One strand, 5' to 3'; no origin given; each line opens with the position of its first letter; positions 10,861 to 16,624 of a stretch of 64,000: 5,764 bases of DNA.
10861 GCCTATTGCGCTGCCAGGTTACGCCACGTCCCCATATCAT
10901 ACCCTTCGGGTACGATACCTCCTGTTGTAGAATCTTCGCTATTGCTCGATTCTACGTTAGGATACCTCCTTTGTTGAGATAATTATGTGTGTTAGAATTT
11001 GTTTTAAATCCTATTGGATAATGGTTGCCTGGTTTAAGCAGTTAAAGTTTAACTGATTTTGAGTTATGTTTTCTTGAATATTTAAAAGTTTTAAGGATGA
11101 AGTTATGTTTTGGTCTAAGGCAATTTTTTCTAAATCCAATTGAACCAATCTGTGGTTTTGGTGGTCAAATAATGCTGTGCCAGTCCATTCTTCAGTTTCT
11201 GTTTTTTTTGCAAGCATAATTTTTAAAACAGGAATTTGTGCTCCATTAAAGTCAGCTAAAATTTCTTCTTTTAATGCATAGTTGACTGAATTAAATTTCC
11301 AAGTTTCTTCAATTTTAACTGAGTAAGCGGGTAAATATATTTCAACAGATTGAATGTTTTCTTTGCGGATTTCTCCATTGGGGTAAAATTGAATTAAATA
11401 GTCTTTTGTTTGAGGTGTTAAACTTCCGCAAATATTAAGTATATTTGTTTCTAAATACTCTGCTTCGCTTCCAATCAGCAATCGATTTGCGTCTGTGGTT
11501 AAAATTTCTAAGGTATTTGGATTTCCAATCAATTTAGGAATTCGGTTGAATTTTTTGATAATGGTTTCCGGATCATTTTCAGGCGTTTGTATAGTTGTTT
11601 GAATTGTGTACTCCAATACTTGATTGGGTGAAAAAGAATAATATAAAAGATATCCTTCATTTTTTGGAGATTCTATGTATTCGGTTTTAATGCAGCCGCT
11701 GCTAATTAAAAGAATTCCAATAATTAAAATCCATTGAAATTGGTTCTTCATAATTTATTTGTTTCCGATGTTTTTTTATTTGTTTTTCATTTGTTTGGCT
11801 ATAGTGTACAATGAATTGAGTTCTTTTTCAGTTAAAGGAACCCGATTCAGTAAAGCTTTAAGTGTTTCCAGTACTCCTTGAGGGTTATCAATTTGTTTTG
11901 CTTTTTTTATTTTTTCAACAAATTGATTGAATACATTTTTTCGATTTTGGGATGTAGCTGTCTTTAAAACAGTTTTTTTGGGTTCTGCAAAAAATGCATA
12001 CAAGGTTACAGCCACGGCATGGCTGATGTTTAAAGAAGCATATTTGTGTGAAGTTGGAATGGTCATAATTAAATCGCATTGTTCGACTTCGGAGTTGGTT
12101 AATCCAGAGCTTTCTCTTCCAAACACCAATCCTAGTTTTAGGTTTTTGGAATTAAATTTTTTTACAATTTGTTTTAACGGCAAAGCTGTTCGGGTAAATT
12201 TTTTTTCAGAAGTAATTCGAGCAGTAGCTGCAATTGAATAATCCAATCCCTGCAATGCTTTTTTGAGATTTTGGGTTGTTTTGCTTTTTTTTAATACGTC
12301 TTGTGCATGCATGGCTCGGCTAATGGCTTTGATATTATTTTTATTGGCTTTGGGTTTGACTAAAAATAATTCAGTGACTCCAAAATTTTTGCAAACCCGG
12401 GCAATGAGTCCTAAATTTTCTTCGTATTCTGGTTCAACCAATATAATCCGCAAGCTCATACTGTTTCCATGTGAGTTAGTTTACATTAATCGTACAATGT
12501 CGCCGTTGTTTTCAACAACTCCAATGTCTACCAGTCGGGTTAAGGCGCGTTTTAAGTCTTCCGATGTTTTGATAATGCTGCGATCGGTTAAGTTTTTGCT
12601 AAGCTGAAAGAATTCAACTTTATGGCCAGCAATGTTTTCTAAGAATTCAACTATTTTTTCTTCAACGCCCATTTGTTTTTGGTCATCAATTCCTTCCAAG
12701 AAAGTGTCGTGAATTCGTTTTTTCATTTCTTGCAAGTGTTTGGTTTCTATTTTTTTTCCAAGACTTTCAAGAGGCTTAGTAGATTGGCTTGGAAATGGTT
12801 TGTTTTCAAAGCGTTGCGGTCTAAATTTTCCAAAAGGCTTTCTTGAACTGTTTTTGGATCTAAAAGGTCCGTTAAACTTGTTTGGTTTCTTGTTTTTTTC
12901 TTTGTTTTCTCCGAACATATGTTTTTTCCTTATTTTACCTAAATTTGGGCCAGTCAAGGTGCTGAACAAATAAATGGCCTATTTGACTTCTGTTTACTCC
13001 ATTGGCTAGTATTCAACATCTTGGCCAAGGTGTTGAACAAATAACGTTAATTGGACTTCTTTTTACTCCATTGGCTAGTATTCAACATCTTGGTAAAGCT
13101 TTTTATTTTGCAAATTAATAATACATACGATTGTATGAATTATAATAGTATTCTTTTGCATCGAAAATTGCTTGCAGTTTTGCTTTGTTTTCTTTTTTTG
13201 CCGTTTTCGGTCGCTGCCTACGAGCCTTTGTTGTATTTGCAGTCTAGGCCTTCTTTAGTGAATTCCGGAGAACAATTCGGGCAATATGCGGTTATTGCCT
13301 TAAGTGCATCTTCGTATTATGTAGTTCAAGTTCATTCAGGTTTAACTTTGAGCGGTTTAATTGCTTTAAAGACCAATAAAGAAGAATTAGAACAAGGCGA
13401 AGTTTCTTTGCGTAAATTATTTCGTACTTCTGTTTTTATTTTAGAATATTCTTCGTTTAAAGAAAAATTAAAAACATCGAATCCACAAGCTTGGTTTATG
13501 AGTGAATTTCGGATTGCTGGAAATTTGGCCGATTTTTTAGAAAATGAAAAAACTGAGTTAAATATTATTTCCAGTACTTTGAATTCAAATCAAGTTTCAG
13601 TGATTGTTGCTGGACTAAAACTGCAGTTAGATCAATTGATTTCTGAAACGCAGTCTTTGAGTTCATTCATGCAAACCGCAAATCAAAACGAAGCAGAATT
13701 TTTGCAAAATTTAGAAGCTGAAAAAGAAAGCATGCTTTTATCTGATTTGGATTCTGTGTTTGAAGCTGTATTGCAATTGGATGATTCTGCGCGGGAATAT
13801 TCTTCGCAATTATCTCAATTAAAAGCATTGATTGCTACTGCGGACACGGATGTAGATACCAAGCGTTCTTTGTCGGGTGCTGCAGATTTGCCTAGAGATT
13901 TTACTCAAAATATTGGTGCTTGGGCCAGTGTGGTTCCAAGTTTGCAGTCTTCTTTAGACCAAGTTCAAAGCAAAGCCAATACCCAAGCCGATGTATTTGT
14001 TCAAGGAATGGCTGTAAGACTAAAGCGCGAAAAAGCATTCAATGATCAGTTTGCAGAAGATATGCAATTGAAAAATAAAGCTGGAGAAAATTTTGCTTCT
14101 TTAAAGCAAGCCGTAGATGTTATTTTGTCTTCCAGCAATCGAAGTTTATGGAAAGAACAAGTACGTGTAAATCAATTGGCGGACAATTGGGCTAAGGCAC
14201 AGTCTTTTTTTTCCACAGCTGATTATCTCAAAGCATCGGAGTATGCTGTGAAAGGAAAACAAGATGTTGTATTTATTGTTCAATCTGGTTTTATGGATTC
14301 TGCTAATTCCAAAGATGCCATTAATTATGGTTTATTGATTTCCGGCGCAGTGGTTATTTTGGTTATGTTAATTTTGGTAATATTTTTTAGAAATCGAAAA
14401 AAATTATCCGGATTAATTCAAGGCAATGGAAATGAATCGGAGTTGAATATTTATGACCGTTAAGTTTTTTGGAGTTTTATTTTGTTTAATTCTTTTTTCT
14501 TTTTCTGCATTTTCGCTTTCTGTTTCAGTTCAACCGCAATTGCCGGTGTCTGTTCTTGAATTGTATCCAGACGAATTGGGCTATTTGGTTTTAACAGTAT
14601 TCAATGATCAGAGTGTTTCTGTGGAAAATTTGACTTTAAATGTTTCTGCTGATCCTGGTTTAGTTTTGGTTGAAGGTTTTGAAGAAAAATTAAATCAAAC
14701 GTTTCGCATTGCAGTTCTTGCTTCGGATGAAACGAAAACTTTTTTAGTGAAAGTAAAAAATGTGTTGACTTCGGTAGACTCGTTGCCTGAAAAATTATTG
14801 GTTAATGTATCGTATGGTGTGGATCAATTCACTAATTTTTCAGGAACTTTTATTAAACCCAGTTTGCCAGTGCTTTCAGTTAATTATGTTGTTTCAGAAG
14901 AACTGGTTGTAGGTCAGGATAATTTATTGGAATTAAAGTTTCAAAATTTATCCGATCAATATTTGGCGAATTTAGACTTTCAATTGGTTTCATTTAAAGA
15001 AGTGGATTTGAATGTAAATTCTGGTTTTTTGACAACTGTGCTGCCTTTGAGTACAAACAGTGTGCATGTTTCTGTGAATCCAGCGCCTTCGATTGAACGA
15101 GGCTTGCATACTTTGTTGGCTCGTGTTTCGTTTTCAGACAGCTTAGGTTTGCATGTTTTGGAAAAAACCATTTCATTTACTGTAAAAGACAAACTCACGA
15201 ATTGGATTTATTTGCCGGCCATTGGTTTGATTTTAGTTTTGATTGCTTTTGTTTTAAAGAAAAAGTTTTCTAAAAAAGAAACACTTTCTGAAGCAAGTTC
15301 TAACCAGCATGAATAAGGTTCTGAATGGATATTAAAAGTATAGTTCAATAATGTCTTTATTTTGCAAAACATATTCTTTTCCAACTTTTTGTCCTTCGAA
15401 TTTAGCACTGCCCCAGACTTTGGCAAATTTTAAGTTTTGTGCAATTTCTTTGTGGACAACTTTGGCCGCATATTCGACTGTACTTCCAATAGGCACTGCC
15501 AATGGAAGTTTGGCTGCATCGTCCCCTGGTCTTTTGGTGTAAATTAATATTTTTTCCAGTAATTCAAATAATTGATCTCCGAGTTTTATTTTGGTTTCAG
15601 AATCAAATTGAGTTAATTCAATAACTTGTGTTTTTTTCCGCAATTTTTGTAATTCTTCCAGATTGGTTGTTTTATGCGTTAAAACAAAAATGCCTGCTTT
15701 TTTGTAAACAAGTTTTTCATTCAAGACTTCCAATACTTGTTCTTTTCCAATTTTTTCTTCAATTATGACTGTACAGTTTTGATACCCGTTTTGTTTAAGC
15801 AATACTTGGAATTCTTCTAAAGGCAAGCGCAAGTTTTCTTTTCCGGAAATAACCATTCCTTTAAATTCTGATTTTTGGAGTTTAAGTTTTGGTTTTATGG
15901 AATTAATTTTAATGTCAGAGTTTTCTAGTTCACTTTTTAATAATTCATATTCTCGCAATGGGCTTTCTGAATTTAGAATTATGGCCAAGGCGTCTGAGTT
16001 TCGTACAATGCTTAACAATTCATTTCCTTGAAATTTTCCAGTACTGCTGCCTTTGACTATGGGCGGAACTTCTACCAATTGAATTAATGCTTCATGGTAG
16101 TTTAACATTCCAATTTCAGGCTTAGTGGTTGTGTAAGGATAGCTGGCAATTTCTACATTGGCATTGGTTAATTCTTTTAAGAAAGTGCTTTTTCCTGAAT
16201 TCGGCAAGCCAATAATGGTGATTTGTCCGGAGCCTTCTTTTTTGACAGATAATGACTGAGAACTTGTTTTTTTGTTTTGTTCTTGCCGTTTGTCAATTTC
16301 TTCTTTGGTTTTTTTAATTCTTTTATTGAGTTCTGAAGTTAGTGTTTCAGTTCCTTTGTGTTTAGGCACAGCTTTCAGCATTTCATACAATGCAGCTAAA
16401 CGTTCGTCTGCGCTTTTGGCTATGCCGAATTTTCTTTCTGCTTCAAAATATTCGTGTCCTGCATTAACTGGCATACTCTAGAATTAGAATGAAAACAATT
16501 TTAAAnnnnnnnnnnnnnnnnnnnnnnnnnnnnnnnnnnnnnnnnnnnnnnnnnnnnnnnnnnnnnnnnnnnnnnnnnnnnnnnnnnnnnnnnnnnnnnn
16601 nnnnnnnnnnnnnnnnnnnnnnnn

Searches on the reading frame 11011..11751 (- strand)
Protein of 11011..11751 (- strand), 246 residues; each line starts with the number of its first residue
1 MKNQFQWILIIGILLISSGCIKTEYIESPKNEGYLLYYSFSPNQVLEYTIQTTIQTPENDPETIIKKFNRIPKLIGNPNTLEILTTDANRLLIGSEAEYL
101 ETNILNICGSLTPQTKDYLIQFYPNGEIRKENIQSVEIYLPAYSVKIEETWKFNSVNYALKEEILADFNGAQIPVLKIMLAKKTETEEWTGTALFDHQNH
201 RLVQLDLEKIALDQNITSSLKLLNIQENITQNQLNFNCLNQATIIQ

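Call 8: search_protein_families(library=pfam, proteins=[window:11011-11751:-])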
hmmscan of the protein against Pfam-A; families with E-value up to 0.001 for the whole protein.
window:11011-11751:- (246 aa): 0 families

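Call 10: find_encoding_contigs(protein=window:11011-11751:-, flank=5000, max_places=10)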
Protein window:11011-11751:- (246 aa): 1 contig read that carries it; 1 place shown.
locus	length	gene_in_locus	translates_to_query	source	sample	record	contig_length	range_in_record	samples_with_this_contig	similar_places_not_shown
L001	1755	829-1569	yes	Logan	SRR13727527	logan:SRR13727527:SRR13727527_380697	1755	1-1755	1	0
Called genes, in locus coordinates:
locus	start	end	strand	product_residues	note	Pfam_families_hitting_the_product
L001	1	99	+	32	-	?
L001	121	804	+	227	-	PF00588:SpoU_methylase, PF09936:Methyltrn_RNA_4 (weak)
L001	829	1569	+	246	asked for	-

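Call 12: search_protein_families(library=ncbifam, proteins=[window:11011-11751:-])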
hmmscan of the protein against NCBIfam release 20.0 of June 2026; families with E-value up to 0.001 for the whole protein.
window:11011-11751:- (246 aa): 0 families

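Call 16: find_homologous_proteins(query=window:11011-11751:-)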
Query window:11011-11751:- (246 aa): 2 proteins with E <= 0.001 among 360 candidates.
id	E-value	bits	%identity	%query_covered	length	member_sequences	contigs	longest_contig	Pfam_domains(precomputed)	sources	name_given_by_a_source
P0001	2.3e-156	536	100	100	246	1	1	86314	-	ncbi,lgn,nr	ncbi:MAG: hypothetical protein Q7S92_04810 [Candidatus Diapherotrites archaeon]|nr:hypothetical prot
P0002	1.9e-88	314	64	100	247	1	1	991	-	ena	-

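Call 24: find_encoding_contigs(protein=P0002, flank=10000)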
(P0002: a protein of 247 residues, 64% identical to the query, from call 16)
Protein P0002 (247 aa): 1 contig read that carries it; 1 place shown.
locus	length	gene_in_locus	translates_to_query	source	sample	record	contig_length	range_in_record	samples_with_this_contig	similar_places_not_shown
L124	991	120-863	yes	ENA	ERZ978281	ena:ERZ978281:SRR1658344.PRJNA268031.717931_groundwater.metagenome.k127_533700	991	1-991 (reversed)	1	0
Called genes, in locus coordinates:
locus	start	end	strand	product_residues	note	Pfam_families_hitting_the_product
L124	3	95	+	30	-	?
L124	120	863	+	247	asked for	-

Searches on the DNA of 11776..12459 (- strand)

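Call 76: search_rna_families(sources=[L129, L137, L139, L123, L122, L013], threshold=evalue, max_evalue=0.1)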
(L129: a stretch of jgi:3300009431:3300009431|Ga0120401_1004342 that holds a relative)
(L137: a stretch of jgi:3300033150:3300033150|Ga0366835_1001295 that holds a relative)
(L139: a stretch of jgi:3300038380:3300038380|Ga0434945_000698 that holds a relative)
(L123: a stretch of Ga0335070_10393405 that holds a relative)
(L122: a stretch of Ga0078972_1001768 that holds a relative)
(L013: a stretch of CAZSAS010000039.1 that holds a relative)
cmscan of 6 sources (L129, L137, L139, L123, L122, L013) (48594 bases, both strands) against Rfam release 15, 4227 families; matches with E-value up to 0.1: 5.
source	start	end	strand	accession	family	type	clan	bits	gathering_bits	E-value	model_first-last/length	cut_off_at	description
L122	410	481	-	RF00005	tRNA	Gene; tRNA;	CL00001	66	29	3.1e-12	1-71/71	no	tRNA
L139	8930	9016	+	RF00005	tRNA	Gene; tRNA;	CL00001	52.1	29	2e-08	1-71/71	no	tRNA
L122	4614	4743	-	RF00005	tRNA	Gene; tRNA;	CL00001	51.4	29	3.2e-08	1-71/71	no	tRNA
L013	4573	4713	-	RF00005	tRNA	Gene; tRNA;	CL00001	43.1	29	6.2e-06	1-71/71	no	tRNA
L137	8726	8782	+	RF00023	tmRNA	Gene;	CL00001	14.7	47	0.059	1-374/374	no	transfer-messenger RNA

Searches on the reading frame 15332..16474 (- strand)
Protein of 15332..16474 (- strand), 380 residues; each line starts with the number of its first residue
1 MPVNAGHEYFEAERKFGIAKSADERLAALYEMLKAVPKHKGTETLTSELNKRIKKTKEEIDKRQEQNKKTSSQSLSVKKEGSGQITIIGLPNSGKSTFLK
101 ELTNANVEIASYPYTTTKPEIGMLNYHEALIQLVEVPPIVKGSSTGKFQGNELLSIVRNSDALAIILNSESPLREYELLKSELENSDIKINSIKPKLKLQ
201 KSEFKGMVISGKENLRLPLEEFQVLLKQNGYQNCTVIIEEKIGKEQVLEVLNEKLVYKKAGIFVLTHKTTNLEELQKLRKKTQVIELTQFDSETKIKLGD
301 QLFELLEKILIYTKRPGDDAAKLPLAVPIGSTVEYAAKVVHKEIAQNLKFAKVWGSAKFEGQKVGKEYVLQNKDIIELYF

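Call 8: search_protein_families(library=pfam, proteins=[window:15332-16474:-])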
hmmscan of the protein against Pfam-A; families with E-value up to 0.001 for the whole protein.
window:15332-16474:- (380 aa): 4 families
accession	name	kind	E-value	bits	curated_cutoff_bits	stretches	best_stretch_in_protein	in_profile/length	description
PF01926.29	MMR_HSR1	-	1.4e-15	57.8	21.9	1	85-185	2-98/113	50S ribosome-binding GTPase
PF02824.27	TGS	-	3.8e-10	40.1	22.2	1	311-378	3-58/60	TGS domain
PF02421.24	FeoB_N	-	5.9e-08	32.8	27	1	84-139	2-57/156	Ferrous iron transport protein B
PF16897.10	MMR_HSR1_Xtn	-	6.3e-06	26.6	35.2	1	210-304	7-102/106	C-terminal region of MMR_HSR1 domain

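Call 12: search_protein_families(library=ncbifam, proteins=[window:15332-16474:-])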
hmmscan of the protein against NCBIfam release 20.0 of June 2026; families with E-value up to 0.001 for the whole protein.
window:15332-16474:- (380 aa): 17 families
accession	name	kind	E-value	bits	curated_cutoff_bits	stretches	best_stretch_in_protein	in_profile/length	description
NF008956.1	PRK12299.1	equivalog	1e-23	83.8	300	1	50-203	126-280/327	GTPase ObgE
TIGR02729.1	Obg_CgtA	equivalog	5.7e-22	78.2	280.25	1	50-203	125-284/329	Obg family GTPase CgtA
NF008955.0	PRK12297.1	equivalog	1e-18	67.5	406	1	52-204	129-287/429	GTPase ObgE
NF007171.0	PRK09602.1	subfamily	3.4e-16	59.1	387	1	84-123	4-43/397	YchF-related putative GTPase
NF008954.1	PRK12296.1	equivalog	5e-14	51.6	377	1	83-196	160-279/470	GTPase ObgE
TIGR00092.1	TIGR00092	equivalog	2e-09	37.1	279.2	1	86-275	6-216/368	redox-regulated ATPase YchF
NF000908.1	PRK00089.1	equivalog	2.2e-09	37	237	1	82-202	3-125/291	GTPase Era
TIGR00436.1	era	equivalog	4.9e-08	32.7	116.25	1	83-200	1-120/270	GTPase Era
TIGR03594.1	GTPase_EngA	equivalog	3.7e-07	29.5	306.7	1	38-143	145-237/432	ribosome biogenesis GTPase Der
TIGR00231.1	small_GTP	domain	4.7e-07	29.7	42.5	1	83-190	4-115/164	GTP-binding protein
TIGR00437.1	feoB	equivalog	9.4e-07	27.9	315.65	1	89-139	1-51/594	ferrous iron transport protein B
TIGR03156.1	GTP_HflX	equivalog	1.4e-06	27.5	216.75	1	44-125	154-232/351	GTPase HflX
NF003255.0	PRK04213.1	equivalog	2.7e-05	23.6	164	1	79-120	6-47/204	GTP-binding protein EngB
TIGR03596.1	GTPase_YlqF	equivalog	4e-05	23.1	208.2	1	45-116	83-153/276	ribosome biogenesis GTPase YlqF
NF003661.0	PRK05291.1-3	equivalog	7.1e-05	22.3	380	1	43-118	183-252/448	tRNA uridine-5-carboxymethylaminomethyl(34) synthesis GTPase MnmE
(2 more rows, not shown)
